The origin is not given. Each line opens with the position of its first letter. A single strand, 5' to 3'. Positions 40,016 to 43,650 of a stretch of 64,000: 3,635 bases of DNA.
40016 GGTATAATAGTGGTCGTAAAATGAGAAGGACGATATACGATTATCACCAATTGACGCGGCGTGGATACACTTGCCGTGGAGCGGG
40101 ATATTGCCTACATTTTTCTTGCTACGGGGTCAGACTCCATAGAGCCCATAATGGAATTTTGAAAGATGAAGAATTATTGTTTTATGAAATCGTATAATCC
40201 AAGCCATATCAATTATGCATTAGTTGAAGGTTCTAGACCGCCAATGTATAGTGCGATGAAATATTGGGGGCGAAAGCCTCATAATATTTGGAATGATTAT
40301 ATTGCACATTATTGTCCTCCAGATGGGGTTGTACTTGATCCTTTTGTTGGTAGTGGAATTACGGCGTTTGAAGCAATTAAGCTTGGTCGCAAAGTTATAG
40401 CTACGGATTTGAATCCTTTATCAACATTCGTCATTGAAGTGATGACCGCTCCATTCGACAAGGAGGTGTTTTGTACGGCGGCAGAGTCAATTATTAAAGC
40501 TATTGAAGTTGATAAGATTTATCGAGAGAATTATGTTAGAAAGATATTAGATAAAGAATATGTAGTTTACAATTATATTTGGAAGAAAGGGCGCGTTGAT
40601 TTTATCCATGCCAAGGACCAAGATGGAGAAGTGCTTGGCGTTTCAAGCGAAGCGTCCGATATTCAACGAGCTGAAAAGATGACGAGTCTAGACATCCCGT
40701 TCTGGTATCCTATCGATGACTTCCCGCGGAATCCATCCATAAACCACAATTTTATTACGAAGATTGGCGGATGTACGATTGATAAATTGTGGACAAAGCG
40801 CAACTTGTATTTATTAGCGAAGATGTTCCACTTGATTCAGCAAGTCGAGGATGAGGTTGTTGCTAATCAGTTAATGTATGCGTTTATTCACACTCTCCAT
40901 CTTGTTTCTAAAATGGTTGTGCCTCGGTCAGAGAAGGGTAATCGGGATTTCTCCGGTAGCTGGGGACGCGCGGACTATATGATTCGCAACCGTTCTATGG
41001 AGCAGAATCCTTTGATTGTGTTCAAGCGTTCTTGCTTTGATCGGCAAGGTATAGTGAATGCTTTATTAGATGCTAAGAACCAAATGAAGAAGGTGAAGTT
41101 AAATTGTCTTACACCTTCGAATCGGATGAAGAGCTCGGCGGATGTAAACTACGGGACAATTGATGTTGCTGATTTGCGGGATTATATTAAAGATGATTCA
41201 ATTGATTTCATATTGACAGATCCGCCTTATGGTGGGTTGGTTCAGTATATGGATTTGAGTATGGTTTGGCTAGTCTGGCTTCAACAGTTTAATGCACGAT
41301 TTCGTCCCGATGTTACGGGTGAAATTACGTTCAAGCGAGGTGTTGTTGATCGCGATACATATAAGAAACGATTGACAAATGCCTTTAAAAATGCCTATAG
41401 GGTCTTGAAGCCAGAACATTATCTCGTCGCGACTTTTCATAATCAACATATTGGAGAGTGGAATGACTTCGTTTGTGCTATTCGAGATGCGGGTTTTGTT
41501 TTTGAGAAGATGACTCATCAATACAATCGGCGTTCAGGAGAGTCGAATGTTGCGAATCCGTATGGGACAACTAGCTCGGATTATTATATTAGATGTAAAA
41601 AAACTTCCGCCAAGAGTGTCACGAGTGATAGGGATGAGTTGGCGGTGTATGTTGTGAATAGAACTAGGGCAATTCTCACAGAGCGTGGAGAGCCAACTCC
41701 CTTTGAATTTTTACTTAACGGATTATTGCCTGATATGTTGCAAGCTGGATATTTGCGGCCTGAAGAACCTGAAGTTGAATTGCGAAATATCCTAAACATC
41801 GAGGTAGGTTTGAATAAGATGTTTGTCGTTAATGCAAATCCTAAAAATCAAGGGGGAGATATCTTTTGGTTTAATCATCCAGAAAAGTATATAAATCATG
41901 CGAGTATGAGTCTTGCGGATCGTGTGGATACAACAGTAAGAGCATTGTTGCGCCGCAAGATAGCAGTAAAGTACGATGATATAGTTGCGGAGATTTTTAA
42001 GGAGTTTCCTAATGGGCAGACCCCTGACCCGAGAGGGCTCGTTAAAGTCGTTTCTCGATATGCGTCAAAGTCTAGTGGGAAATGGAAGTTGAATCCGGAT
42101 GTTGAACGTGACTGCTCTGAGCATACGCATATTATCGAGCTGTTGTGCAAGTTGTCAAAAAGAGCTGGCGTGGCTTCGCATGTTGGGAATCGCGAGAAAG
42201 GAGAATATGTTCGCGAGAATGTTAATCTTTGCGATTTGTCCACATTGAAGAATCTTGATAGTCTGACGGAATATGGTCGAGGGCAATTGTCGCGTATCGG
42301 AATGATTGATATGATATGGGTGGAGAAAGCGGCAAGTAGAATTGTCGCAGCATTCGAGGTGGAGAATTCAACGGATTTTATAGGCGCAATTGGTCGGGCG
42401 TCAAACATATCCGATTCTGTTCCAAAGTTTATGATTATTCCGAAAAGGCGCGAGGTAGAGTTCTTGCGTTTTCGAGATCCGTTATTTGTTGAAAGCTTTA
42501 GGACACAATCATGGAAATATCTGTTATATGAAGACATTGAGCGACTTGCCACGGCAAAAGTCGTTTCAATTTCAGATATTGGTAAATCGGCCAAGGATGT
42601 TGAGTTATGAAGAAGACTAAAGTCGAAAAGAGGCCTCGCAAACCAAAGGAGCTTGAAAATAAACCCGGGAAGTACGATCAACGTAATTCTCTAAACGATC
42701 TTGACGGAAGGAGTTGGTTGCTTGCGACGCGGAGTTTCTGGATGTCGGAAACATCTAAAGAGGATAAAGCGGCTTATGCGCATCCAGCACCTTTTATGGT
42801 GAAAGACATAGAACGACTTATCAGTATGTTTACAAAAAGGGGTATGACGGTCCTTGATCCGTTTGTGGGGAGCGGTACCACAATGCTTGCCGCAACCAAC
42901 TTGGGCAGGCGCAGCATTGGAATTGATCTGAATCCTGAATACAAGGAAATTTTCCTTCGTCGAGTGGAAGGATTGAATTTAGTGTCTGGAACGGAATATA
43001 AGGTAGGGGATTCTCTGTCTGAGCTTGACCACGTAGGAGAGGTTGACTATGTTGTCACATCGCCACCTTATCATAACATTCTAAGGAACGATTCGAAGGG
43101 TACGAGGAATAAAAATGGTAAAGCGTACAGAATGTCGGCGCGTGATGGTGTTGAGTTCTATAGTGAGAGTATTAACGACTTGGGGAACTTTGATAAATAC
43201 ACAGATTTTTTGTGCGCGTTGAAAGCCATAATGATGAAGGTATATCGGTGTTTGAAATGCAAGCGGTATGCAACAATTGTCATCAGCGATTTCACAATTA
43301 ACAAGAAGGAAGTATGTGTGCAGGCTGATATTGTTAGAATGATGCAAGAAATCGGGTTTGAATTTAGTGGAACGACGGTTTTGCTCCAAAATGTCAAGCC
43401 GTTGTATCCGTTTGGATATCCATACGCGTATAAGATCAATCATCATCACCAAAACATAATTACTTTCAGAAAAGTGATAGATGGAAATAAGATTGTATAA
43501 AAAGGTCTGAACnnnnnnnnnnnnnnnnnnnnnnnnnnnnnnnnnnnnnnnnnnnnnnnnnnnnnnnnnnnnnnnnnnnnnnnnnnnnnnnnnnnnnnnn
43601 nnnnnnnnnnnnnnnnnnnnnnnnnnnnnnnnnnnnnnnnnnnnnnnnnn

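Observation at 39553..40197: Conserved ~95-nt promoter-leader module with a covarying hairpin (or a conserved leaderless uORF), reused in front of unrelated genes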

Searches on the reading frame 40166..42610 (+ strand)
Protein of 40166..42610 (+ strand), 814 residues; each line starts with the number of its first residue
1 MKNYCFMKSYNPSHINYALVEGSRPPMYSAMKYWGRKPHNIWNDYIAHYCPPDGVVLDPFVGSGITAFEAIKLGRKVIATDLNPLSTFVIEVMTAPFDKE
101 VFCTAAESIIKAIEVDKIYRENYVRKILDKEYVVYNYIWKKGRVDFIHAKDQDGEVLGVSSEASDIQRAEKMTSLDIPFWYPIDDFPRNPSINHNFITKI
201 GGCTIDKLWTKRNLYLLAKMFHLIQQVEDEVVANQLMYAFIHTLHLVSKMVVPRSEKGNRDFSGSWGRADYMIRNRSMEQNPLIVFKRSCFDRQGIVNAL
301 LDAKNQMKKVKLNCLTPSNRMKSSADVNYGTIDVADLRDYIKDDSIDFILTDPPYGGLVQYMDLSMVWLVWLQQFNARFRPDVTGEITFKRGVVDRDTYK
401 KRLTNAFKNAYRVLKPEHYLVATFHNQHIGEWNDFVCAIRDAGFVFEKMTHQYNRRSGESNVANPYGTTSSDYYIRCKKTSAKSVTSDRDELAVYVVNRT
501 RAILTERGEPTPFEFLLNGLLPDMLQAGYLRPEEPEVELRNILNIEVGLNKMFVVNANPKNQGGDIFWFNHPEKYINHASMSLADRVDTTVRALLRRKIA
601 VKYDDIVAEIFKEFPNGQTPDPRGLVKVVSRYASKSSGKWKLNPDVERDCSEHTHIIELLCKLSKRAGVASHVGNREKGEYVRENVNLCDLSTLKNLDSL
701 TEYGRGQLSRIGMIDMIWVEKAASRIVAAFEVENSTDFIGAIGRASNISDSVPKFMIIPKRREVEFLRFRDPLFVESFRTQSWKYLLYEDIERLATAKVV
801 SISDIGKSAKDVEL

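Call 12: search_protein_families(library=pfam, proteins=[window:40166-42610:+], max_evalue=0.01)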
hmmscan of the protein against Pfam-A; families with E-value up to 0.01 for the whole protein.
window:40166-42610:+ (814 aa): 3 families
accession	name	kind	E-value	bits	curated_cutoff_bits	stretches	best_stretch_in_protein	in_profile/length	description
PF01555.25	N6_N4_Mtase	-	8.9e-18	65.5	26.7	2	33-83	162-212/221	DNA methylase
PF02086.21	MethyltransfD12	-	7.7e-06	26.3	22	1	53-125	21-90/253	D12 class N6 adenine-specific DNA methyltransferase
PF01170.24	UPF0020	-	3.5e-05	24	22.3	0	320-356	98-132/197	RMKL-like, methyltransferase domain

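Call 108: search_protein_families(library=padloc, proteins=[window:40166-42610:+], max_evalue=0.001)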
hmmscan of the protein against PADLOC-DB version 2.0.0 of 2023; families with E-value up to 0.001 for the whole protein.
window:40166-42610:+ (814 aa): 51 families (the best 25 are shown)
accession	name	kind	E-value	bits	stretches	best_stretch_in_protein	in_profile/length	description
PDLC02541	PglX|PglXI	-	4.6e-44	148.8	2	161-451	337-595/919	PglXI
PDLC03367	MTase_II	-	4.3e-35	119.1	2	23-140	12-127/633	Type II methyltransferase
PDLC03346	MTase_II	-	2.2e-33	113.1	2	161-480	450-737/1068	Type II methyltransferase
PDLC03312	MTase_II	-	8.2e-29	98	2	151-450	958-1234/1344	Type II methyltransferase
PDLC03319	MTase_II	-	3.7e-27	93.3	1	32-449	3-393/503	Type II methyltransferase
PDLC03380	MTase_II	-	1.9e-16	58.3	2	341-421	258-336/393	Type II methyltransferase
PDLC03239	MTase_II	-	6.6e-16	56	1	28-112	66-152/442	Type II methyltransferase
PDLC03353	MTase_II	-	1.7e-14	52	2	31-83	187-239/260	Type II methyltransferase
PDLC03320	MTase_II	-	3.4e-13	47.4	1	35-85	215-265/289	Type II methyltransferase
PDLC03371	MTase_II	-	1.3e-12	45.8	1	34-83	192-241/260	Type II methyltransferase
PDLC03228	MTase_II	-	2.4e-12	45.2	1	36-84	147-195/227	Type II methyltransferase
PDLC03322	MTase_II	-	1.5e-11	41.8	1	54-109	66-121/446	Type II methyltransferase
PDLC03224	MTase_II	-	3.6e-10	37.3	1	54-112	95-156/481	Type II methyltransferase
PDLC03325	MTase_II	-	3.9e-10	37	1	45-107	84-146/426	Type II methyltransferase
PDLC03350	MTase_II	-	1.4e-09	35.9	1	38-86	239-287/312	Type II methyltransferase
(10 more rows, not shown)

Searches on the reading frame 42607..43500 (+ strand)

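Call 12: search_protein_families(library=pfam, proteins=[window:42607-43500:+], max_evalue=0.01)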
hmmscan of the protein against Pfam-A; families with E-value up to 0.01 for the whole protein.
window:42607-43500:+ (297 aa): 5 families
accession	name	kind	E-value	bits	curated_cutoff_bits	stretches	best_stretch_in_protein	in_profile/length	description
PF01555.25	N6_N4_Mtase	-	4.8e-30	105.6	26.7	2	14-116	116-219/221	DNA methylase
PF03602.21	Cons_hypoth95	-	0.00056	20.1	24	1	78-158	41-126/182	Conserved hypothetical protein 95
PF02086.21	MethyltransfD12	-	0.002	18.4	22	1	67-145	11-78/253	D12 class N6 adenine-specific DNA methyltransferase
PF01170.24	UPF0020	-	0.005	17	22.3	0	77-134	27-110/197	RMKL-like, methyltransferase domain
PF13649.12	Methyltransf_25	-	0.0098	17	27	0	82-157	1-76/97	Methyltransferase domain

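Call 108: search_protein_families(library=padloc, proteins=[window:42607-43500:+], max_evalue=0.001)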
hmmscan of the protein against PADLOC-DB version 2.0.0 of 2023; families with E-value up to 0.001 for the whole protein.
window:42607-43500:+ (297 aa): 66 families (the best 25 are shown)
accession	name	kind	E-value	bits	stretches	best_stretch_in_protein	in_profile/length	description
PDLC03353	MTase_II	-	5.6e-37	125.7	2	19-120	149-250/260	Type II methyltransferase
PDLC03391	MTase_II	-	1.3e-30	104.4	1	19-289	99-379/381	Type II methyltransferase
PDLC03363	MTase_II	-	2.3e-28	97.4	1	29-275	26-277/294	Type II methyltransferase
PDLC03350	MTase_II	-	6.5e-26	89.5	2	41-121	218-296/312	Type II methyltransferase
PDLC03371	MTase_II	-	1.8e-23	81.4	1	42-121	173-253/260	Type II methyltransferase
PDLC03387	MTase_II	-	7.9e-20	69.2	1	34-125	192-279/289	Type II methyltransferase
PDLC03351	MTase_II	-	1.3e-18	65.3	1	39-161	106-236/348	Type II methyltransferase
PDLC03299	MTase_II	-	3.9e-17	60.7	1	55-126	192-263/296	Type II methyltransferase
PDLC03283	MTase_II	-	5.6e-16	56.7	1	59-125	210-276/352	Type II methyltransferase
PDLC03260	MTase_II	-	1.3e-15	55.2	1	26-127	218-314/349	Type II methyltransferase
PDLC03259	MTase_II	-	3.1e-15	53.9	1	59-118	194-253/423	Type II methyltransferase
PDLC03228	MTase_II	-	4.7e-15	54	1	58-115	143-200/227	Type II methyltransferase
PDLC03284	MTase_II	-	5.7e-15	53.5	1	20-292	55-360/361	Type II methyltransferase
PDLC03224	MTase_II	-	2.3e-13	47.9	1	60-116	74-131/481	Type II methyltransferase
PDLC04134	mad2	-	3.3e-13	47.3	1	66-249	278-416/492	mads_2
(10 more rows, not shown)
